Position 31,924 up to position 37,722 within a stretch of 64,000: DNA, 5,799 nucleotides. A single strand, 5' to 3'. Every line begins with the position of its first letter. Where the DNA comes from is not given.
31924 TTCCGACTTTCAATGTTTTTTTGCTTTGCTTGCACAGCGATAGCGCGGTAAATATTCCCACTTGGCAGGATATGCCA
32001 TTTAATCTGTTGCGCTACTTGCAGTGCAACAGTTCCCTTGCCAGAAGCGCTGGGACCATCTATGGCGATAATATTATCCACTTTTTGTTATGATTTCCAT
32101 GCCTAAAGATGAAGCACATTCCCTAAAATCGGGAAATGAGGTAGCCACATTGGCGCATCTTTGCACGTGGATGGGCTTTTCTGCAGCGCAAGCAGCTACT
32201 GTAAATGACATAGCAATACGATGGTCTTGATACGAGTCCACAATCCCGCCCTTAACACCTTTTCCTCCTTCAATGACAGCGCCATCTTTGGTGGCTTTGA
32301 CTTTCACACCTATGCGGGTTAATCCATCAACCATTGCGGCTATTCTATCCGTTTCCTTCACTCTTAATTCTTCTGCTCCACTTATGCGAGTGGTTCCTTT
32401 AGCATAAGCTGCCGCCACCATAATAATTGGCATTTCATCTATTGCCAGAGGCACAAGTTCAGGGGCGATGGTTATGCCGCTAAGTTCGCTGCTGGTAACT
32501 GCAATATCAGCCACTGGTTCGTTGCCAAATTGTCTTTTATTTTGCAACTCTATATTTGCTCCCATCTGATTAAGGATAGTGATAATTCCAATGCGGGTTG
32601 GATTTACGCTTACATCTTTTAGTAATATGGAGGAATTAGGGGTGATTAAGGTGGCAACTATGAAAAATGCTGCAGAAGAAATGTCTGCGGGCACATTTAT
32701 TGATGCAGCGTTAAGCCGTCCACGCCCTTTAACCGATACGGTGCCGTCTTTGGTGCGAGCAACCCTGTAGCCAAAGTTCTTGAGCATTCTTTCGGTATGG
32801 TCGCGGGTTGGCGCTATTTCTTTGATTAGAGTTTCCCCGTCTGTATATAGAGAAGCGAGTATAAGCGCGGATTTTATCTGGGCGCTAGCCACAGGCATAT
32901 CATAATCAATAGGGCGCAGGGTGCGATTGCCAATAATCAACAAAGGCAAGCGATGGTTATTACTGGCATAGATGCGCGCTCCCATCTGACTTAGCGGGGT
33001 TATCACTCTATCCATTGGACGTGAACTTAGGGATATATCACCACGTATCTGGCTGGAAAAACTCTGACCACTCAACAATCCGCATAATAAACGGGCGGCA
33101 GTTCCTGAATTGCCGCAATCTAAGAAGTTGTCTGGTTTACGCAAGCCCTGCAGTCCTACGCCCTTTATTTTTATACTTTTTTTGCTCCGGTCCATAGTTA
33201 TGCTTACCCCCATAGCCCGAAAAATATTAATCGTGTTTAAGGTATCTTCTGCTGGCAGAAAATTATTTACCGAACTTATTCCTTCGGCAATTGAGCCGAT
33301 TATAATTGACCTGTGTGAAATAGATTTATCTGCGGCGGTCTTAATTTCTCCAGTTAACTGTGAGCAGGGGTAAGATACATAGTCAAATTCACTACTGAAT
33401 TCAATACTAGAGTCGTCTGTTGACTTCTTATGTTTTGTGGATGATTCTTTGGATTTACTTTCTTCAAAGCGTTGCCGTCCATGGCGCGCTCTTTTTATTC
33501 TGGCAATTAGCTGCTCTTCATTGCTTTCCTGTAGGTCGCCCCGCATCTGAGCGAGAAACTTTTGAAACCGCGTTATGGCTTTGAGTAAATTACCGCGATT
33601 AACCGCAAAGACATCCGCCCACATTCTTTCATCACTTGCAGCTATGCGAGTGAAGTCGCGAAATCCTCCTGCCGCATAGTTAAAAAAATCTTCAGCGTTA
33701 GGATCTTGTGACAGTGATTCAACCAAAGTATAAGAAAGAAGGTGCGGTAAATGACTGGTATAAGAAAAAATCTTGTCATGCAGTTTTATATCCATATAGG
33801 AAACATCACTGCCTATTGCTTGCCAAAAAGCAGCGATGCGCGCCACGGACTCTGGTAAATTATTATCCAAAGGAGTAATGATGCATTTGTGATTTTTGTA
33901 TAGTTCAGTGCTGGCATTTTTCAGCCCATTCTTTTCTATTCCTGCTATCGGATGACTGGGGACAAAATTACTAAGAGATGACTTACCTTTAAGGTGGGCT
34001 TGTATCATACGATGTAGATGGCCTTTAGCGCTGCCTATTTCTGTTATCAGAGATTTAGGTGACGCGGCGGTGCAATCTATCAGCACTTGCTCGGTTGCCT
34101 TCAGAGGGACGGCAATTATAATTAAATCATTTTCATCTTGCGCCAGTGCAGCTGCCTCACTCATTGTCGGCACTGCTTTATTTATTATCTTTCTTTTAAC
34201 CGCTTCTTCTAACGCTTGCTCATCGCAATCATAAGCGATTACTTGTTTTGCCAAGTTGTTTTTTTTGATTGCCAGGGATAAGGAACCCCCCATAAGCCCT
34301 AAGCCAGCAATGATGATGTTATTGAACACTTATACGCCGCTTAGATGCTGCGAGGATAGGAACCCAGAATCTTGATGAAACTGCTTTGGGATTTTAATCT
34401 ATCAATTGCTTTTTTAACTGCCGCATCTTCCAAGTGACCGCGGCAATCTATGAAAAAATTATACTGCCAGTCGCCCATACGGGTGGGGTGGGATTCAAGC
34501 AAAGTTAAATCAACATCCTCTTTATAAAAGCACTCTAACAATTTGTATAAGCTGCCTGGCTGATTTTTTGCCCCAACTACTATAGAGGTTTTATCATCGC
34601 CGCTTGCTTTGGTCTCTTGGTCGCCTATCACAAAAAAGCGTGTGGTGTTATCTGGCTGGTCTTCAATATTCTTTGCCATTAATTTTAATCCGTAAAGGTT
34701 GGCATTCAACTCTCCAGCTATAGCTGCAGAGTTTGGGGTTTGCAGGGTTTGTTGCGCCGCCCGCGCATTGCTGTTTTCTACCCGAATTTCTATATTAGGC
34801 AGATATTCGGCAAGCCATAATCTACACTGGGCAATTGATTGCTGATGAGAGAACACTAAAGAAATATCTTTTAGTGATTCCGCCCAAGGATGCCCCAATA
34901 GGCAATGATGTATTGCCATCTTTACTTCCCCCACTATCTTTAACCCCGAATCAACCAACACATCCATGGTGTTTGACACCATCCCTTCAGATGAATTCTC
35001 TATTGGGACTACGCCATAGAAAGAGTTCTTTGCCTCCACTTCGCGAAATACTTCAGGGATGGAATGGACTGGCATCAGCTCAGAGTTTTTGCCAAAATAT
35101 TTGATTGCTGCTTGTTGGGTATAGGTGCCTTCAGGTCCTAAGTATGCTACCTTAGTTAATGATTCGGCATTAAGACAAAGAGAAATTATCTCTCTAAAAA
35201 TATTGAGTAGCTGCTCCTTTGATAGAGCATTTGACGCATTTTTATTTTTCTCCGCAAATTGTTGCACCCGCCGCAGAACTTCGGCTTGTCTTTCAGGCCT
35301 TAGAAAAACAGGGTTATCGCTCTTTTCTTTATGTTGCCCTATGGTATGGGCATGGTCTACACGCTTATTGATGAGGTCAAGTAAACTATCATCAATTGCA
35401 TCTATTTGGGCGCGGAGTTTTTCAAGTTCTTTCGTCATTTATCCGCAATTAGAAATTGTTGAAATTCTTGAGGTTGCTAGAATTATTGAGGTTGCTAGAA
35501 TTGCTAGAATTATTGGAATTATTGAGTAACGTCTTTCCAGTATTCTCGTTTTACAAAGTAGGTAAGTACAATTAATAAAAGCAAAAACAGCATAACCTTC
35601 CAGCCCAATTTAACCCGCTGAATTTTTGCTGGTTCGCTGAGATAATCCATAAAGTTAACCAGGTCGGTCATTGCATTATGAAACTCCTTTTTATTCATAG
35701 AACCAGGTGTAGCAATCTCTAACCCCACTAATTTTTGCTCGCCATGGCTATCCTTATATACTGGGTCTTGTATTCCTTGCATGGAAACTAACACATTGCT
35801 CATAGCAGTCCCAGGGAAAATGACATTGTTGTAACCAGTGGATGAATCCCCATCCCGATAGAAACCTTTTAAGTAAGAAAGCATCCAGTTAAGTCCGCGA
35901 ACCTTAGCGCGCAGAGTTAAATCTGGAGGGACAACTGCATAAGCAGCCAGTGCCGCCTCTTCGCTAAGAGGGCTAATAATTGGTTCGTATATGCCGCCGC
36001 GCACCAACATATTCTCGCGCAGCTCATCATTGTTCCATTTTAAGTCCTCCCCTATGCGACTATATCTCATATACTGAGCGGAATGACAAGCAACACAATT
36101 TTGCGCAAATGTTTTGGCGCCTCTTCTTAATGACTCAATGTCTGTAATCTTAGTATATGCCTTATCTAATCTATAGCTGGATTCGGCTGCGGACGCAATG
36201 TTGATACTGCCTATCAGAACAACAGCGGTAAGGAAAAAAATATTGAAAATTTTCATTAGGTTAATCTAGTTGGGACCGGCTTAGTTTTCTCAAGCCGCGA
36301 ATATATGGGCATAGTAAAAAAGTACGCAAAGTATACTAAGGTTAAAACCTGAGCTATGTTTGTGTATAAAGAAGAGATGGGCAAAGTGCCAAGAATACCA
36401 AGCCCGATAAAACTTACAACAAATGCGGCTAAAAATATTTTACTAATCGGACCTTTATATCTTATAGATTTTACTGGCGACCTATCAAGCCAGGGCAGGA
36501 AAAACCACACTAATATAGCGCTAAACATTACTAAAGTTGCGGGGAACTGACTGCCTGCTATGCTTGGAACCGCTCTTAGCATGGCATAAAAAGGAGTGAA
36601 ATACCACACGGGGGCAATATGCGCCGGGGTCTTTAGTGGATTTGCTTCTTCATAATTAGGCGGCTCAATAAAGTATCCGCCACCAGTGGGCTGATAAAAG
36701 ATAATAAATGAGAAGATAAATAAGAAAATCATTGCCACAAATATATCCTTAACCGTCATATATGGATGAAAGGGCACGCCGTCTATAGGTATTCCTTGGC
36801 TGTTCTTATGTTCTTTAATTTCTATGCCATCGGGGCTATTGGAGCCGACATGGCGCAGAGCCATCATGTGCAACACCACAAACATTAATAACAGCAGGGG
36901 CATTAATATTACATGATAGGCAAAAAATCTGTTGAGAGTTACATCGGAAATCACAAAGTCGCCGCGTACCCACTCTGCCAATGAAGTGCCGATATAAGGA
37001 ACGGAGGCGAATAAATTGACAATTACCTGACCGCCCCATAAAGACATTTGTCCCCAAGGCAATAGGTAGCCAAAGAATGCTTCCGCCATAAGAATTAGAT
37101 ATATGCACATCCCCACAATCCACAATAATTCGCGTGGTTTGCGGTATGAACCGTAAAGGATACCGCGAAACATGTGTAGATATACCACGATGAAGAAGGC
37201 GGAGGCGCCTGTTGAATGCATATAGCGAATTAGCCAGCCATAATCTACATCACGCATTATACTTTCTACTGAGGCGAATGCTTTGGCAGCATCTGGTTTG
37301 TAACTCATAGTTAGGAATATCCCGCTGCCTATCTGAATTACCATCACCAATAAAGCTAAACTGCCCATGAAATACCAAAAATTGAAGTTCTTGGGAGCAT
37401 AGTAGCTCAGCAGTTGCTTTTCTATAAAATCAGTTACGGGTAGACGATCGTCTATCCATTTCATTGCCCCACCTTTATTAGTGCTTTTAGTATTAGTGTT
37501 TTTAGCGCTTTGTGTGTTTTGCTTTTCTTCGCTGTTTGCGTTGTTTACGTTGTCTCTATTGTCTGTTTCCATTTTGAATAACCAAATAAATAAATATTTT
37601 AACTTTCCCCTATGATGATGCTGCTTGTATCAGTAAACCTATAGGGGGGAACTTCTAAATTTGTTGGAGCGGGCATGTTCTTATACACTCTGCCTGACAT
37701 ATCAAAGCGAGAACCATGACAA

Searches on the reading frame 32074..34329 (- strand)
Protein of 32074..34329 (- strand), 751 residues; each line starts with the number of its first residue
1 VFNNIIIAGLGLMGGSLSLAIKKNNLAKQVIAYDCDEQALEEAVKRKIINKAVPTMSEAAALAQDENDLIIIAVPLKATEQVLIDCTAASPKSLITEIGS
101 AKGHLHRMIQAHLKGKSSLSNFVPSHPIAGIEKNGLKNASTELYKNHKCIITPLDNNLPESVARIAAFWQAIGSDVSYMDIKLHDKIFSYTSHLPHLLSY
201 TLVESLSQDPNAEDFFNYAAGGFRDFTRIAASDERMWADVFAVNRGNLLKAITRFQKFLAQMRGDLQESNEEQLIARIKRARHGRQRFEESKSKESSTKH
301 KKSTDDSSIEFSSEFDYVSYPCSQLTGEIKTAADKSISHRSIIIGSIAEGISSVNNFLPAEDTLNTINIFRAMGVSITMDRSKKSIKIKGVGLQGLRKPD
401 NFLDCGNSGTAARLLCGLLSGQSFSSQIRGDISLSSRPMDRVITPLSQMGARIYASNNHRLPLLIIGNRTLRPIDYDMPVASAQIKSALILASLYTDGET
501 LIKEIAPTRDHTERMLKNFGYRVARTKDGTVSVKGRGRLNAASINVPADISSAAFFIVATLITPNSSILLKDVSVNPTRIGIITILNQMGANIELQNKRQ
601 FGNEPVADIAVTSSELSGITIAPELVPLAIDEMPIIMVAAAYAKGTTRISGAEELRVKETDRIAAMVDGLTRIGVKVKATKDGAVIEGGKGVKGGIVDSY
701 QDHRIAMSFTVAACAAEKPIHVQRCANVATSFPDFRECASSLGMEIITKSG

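Call 31: search_protein_families(library=ncbifam, proteins=[window:32074-34329:-])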
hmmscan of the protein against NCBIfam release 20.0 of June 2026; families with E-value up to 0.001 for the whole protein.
window:32074-34329:- (751 aa): 24 families
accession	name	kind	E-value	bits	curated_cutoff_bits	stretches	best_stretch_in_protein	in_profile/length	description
NF011381.1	PRK14806.1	equivalog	4.6e-266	884.7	902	1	2-746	3-730/733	bifunctional prephenate dehydrogenase/3-phosphoshikimate 1-carboxyvinyltransferase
TIGR01356.1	aroA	equivalog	1.1e-120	403.2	287.25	1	327-744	1-414/415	3-phosphoshikimate 1-carboxyvinyltransferase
NF005694.0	PRK07502.1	equivalog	1.2e-67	228.3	409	1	1-293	5-293/310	prephenate/arogenate dehydrogenase family protein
NF006307.0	PRK08507.1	equivalog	2.8e-63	213.7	295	1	4-283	2-270/275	prephenate dehydrogenase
NF005107.0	PRK06545.1-5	equivalog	3.6e-57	194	414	1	3-291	3-287/367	prephenate dehydrogenase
NF005105.0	PRK06545.1-3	equivalog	2e-48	165.1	524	1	3-292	3-289/367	prephenate dehydrogenase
NF008816.0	PRK11860.1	equivalog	1.6e-47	162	943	1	322-738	12-431/662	bifunctional 3-phosphoshikimate 1-carboxyvinyltransferase/cytidylate kinase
NF005650.0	PRK07417.1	equivalog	2.5e-43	148.4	290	1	4-289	3-279/281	prephenate/arogenate dehydrogenase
NF005106.0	PRK06545.1-4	equivalog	2.4e-41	142.3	569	1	3-288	2-283/363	prephenate dehydrogenase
NF005108.0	PRK06545.1-6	equivalog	7.2e-37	127.1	327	1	4-297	12-293/321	prephenate dehydrogenase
NF005111.0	PRK06545.2-3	equivalog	4.8e-36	124.5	344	1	4-272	15-271/371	prephenate dehydrogenase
NF005104.0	PRK06545.1-1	equivalog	5.9e-35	121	713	1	1-253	1-248/366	prephenate dehydrogenase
NF005112.0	PRK06545.2-4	subfamily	8.1e-31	107.3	294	1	3-293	3-281/356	prephenate dehydrogenase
NF006873.0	PRK09369.1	subfamily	5.2e-27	94.6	297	1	323-747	10-415/419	UDP-N-acetylglucosamine 1-carboxyvinyltransferase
NF005110.0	PRK06545.2-2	equivalog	1.4e-26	93.6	385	1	4-247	72-304/423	prephenate dehydrogenase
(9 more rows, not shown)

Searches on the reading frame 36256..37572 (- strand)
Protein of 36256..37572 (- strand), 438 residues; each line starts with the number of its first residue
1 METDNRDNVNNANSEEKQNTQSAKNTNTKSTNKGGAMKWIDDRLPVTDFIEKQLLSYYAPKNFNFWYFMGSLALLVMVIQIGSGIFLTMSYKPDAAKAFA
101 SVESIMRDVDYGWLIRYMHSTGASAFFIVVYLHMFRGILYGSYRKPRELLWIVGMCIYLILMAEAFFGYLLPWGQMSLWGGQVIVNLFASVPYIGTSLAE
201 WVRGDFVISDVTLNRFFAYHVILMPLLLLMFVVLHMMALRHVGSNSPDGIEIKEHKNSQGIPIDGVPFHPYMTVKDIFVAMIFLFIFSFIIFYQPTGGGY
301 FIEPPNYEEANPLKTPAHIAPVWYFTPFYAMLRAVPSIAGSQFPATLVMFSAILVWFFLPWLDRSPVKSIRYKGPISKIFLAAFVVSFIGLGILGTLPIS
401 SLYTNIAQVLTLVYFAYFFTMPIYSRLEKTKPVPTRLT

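Call 31: search_protein_families(library=ncbifam, proteins=[window:36256-37572:-])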
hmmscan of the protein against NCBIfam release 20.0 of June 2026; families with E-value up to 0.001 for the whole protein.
window:36256-37572:- (438 aa): 5 families
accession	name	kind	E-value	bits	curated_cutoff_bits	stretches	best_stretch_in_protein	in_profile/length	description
NF002990.0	PRK03735.1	subfamily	4.9e-56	190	325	1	37-247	6-222/223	cytochrome b6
NF040969.1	cytb_ExtP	equivalog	3.1e-51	174.1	290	1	61-244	19-202/205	selenite/tellurite reduction operon b-type cytochrome ExtP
NF050120.1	bc1_QcrB_actin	exception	1.4e-29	103.4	500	1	96-347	72-312/458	cytochrome bc1 complex cytochrome b subunit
NF041076.1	cyt_b_SoxC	equivalog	5.1e-26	91.6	740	1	63-240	24-197/542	proton pump complex cytochrome B SoxC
TIGR01156.1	cytb6_f_IV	equivalog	1.1e-05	25.3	127.05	1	303-404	58-156/160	cytochrome b6-f complex subunit IV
